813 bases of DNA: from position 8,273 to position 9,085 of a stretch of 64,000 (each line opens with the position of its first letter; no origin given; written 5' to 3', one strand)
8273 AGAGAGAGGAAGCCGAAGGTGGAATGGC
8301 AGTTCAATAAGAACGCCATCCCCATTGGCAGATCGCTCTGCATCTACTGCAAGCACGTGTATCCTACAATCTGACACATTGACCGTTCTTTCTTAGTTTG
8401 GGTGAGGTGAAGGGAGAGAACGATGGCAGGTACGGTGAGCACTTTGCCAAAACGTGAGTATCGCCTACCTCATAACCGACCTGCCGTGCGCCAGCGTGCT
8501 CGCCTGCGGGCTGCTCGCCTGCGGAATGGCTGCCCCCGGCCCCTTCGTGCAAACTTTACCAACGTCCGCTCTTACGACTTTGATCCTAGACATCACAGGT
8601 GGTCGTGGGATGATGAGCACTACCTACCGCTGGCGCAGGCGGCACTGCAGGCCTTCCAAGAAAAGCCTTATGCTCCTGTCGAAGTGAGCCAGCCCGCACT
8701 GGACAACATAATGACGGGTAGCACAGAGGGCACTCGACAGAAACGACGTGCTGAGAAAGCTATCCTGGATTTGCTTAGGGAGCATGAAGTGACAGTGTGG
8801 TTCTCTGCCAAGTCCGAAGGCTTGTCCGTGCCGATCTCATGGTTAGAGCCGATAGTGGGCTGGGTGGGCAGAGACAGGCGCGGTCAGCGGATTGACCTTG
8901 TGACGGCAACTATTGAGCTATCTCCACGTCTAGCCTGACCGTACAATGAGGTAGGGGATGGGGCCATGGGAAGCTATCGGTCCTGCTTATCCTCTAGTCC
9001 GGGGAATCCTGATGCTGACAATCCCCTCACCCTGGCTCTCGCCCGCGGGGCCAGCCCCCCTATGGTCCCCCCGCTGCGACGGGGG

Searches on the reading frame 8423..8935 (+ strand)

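Call 68: search_protein_families(library=pfam, proteins=[window:8423-8935:+], max_evalue=1)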
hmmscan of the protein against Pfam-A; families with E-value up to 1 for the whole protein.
window:8423-8935:+ (171 aa): 1 family
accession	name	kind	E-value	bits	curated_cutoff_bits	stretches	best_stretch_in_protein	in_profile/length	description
PF14334.11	DUF4390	-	0.13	12.2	27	1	21-60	121-160/161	Domain of unknown function (DUF4390)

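Call 69: search_protein_families(library=padloc, proteins=[window:8423-8935:+], max_evalue=0.1)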
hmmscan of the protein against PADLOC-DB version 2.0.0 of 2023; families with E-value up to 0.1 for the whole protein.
window:8423-8935:+ (171 aa): 1 family
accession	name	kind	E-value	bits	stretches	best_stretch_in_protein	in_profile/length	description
PDLC00424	ThsB1|ThsB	-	0.0032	15.3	1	106-138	112-144/234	TIR-like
